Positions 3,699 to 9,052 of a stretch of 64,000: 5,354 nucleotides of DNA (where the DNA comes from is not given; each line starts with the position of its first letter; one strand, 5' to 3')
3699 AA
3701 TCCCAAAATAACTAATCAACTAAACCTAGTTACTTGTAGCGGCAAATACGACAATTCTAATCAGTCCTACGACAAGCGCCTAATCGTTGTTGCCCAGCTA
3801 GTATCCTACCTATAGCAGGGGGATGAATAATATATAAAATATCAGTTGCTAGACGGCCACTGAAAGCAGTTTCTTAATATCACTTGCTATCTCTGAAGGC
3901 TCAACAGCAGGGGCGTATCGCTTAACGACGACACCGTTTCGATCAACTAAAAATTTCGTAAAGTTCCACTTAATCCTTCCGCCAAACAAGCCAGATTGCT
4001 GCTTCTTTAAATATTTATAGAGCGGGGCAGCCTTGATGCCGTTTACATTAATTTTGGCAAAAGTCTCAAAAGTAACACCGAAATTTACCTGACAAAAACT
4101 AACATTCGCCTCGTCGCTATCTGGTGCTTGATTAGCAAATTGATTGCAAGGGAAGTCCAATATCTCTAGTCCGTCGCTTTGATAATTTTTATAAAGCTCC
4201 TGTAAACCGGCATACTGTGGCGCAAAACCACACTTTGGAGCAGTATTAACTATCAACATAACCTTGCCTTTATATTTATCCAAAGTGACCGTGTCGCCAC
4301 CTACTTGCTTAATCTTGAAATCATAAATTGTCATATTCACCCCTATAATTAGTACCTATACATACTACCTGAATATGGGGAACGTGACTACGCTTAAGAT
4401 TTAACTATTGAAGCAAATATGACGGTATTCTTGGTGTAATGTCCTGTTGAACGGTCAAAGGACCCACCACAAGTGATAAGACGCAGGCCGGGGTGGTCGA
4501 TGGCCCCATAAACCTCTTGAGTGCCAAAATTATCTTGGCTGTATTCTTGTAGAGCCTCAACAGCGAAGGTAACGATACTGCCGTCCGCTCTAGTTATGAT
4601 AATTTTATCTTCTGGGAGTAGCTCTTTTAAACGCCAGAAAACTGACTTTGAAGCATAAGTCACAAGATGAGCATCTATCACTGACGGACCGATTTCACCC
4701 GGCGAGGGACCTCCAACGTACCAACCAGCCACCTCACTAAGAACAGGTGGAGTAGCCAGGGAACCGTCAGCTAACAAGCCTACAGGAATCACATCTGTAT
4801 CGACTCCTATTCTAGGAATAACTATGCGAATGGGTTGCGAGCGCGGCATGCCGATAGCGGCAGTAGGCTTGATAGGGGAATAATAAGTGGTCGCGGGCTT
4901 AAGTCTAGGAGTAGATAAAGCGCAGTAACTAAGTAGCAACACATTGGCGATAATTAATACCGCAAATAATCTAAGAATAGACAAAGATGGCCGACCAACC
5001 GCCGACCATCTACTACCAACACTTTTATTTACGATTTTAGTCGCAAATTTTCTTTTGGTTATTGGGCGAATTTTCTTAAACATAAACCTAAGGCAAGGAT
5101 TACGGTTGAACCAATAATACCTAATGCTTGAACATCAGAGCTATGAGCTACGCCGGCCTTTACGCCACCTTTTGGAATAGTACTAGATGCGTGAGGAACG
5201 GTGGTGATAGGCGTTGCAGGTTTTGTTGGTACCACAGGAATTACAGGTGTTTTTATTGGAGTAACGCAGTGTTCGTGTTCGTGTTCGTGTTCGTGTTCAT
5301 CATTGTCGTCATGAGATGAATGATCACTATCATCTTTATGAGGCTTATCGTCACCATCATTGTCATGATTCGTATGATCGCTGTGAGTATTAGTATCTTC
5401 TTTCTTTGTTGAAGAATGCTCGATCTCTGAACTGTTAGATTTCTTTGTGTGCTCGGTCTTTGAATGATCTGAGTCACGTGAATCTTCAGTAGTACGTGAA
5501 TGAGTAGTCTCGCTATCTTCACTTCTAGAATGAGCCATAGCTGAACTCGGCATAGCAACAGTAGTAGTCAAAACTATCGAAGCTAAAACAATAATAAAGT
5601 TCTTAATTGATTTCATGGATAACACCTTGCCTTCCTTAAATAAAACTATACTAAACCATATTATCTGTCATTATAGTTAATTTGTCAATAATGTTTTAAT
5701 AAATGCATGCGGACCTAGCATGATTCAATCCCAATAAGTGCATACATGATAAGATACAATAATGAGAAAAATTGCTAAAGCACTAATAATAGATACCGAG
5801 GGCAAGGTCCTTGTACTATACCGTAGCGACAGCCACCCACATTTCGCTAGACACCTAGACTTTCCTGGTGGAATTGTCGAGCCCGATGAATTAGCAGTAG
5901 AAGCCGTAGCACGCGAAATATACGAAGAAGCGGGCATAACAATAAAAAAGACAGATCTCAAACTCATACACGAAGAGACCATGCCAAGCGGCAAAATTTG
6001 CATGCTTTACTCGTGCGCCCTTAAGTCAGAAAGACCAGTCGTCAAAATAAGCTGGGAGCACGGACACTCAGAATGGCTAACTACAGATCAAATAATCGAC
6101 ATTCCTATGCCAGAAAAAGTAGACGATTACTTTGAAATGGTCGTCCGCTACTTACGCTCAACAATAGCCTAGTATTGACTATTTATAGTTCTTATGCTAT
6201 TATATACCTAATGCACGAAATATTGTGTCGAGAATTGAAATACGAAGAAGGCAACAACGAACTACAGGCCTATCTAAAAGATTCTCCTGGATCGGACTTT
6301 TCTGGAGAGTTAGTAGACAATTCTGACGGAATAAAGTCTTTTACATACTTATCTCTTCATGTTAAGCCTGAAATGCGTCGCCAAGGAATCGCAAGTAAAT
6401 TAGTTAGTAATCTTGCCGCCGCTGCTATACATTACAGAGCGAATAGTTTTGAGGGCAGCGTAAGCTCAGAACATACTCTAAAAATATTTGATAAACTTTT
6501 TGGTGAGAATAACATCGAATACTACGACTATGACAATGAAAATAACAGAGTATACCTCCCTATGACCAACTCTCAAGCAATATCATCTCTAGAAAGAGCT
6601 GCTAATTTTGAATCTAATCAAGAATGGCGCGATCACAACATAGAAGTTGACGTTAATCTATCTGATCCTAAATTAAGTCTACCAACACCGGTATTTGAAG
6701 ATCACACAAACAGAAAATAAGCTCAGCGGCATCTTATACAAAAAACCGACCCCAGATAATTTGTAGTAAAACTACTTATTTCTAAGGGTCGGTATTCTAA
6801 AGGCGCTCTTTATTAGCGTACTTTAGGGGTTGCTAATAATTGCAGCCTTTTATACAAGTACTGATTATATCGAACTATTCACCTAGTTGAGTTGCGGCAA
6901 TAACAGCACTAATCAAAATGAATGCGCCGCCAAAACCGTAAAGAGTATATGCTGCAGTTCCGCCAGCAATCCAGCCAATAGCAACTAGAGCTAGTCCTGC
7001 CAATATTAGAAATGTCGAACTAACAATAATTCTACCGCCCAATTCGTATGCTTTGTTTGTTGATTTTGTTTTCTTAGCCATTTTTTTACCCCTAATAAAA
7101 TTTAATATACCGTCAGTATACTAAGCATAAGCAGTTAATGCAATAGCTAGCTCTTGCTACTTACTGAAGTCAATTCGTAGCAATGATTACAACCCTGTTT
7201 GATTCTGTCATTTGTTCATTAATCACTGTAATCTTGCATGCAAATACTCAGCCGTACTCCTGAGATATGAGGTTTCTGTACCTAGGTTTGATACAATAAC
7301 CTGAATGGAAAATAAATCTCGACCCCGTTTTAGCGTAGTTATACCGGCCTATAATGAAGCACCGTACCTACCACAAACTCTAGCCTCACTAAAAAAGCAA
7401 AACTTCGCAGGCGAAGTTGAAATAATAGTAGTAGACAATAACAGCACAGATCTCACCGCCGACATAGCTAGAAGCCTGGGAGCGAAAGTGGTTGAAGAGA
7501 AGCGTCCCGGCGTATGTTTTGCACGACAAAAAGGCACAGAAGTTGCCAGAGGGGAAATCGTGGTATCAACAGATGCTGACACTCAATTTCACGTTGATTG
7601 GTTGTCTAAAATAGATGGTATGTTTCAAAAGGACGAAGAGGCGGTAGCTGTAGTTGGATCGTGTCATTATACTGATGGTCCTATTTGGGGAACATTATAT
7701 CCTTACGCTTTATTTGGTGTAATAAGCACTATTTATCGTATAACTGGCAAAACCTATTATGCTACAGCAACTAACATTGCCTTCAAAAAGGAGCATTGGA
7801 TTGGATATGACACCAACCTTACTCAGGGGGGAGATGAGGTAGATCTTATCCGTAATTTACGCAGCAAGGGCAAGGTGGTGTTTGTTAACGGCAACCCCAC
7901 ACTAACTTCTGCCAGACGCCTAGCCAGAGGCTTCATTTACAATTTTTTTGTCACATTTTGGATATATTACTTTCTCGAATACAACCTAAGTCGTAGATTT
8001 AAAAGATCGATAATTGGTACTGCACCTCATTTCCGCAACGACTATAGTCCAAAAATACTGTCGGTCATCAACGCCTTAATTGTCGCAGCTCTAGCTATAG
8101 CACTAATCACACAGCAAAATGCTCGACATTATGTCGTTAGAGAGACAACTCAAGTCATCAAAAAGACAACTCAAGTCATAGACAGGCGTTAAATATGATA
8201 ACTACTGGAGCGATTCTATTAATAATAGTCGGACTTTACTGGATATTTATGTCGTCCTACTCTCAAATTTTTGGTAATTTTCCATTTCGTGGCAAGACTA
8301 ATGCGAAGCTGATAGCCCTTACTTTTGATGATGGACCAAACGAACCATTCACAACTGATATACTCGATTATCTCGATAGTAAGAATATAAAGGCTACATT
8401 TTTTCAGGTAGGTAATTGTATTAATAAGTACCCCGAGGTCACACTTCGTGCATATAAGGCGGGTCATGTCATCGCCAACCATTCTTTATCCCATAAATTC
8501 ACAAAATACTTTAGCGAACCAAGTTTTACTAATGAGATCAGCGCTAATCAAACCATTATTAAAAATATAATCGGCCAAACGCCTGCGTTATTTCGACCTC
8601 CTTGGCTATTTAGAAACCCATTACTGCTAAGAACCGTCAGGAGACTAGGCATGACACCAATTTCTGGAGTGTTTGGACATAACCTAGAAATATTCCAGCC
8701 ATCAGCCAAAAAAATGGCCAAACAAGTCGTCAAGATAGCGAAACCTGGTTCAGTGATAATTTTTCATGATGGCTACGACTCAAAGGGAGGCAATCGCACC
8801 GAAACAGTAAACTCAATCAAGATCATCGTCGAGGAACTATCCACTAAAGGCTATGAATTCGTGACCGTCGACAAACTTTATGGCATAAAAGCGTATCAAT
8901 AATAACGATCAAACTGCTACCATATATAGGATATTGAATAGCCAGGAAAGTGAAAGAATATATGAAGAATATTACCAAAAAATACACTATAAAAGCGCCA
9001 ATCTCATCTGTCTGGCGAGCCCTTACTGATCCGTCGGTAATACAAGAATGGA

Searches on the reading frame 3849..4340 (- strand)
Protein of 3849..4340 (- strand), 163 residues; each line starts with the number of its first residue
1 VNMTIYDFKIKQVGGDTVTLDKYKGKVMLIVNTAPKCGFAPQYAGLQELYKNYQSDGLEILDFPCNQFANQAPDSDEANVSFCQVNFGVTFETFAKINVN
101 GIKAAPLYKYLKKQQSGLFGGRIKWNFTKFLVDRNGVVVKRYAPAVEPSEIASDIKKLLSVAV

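Call 15: search_protein_families(library=pfam, proteins=[window:3849-4340:-])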
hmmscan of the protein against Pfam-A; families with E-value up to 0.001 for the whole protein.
window:3849-4340:- (163 aa): 2 families
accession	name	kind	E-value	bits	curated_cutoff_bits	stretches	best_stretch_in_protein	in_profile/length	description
PF00255.25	GSHPx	-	6.5e-37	125.9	27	1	5-112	1-108/108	Glutathione peroxidase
PF00578.27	AhpC-TSA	-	3.7e-06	27.3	26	1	5-77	5-79/124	AhpC/TSA family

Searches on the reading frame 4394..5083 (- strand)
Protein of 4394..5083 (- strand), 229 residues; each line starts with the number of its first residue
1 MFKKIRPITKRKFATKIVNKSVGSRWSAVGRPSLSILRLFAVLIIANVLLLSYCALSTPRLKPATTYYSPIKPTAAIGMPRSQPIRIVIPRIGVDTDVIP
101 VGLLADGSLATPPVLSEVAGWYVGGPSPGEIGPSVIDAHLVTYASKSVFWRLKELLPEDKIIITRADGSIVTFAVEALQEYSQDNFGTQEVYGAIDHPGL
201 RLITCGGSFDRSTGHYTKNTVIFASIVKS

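Call 15: search_protein_families(library=pfam, proteins=[window:4394-5083:-])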
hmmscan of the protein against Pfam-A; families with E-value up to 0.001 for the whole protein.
window:4394-5083:- (229 aa): 1 family
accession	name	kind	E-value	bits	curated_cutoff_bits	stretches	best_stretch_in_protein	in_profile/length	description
PF04203.18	Sortase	-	1.9e-19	70.1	26.6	1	87-226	1-124/125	Sortase domain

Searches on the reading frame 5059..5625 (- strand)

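Call 70: search_protein_families(library=pfam, proteins=[window:5059-5625:-], max_evalue=0.01)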
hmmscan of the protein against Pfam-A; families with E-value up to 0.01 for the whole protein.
window:5059-5625:- (188 aa): 1 family
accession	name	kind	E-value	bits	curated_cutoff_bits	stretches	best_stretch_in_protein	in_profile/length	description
PF01080.22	Presenilin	-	0.00015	21.1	34.3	1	31-116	229-326/408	Presenilin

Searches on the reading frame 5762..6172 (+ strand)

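Call 70: search_protein_families(library=pfam, proteins=[window:5762-6172:+], max_evalue=0.01)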
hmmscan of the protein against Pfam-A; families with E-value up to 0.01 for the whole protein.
window:5762-6172:+ (136 aa): 3 families
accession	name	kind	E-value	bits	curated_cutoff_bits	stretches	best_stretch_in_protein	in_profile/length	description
PF00293.34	NUDIX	-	1.9e-14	54.3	21.1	1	5-115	6-119/134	NUDIX domain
PF14815.12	NUDIX_4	-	0.00017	21.8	35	1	7-125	3-112/113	NUDIX domain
PF22327.2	Nudt16-like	-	0.00042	20.7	27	1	28-67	31-71/161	U8 snoRNA-decapping enzyme-like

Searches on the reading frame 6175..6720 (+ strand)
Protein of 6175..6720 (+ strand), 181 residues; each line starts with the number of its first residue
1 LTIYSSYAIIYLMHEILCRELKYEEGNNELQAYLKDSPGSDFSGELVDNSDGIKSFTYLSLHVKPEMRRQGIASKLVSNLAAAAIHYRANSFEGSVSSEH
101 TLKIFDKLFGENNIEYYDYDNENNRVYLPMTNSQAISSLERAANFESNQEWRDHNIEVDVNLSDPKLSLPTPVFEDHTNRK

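Call 70: search_protein_families(library=pfam, proteins=[window:6175-6720:+], max_evalue=0.01)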
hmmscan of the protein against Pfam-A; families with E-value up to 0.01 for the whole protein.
window:6175-6720:+ (181 aa): 2 families
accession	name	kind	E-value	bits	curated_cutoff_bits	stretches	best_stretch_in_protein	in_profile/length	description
PF13508.13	Acetyltransf_7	-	0.00019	22.1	27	1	58-88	31-58/84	Acetyltransferase (GNAT) domain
PF00583.31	Acetyltransf_1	-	0.00064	20.4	20.7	1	58-90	61-94/116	Acetyltransferase (GNAT) family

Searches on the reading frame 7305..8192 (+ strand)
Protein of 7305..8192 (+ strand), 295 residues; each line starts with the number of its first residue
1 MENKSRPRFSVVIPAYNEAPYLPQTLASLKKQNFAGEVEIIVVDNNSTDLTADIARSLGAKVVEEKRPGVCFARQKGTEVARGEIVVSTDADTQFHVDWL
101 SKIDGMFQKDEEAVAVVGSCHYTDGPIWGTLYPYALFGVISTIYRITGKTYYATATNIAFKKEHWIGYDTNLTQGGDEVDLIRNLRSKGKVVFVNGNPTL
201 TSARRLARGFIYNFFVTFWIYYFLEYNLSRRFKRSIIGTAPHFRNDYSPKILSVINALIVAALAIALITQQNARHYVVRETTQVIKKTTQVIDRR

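Call 70: search_protein_families(library=pfam, proteins=[window:7305-8192:+], max_evalue=0.01)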
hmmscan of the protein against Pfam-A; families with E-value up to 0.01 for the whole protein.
window:7305-8192:+ (295 aa): 4 families
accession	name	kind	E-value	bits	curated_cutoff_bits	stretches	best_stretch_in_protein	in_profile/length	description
PF00535.33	Glycos_transf_2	-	3.5e-28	99.1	23.3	1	10-129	1-125/168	Glycosyl transferase family 2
PF13641.12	Glyco_tranf_2_3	-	1.5e-09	38.7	27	1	7-122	1-127/230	Glycosyltransferase like family 2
PF10111.15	Glyco_tranf_2_2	-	6.9e-06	26.2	27.3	1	10-105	1-104/276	Glycosyltransferase like family 2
PF13704.12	Glyco_tranf_2_4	-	0.00023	22.1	27.5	1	17-76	2-58/98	Glycosyl transferase family 2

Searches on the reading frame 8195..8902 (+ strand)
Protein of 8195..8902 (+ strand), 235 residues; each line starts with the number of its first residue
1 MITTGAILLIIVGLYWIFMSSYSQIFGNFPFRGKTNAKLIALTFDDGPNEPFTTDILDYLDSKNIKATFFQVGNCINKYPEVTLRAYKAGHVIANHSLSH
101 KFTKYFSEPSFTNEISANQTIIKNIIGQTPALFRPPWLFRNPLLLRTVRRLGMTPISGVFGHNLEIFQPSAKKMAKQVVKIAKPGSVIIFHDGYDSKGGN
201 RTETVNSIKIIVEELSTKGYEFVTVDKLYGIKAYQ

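Call 70: search_protein_families(library=pfam, proteins=[window:8195-8902:+], max_evalue=0.01)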
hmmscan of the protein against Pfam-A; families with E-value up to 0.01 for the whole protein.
window:8195-8902:+ (235 aa): 2 families
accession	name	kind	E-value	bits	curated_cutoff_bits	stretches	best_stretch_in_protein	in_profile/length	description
PF01522.26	Polysacc_deac_1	-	6.7e-33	113.7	23.1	1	33-155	2-123/124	Polysaccharide deacetylase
PF03065.20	Glyco_hydro_57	-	0.00063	19.6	21.2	0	100-154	112-167/291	Glycosyl hydrolase family 57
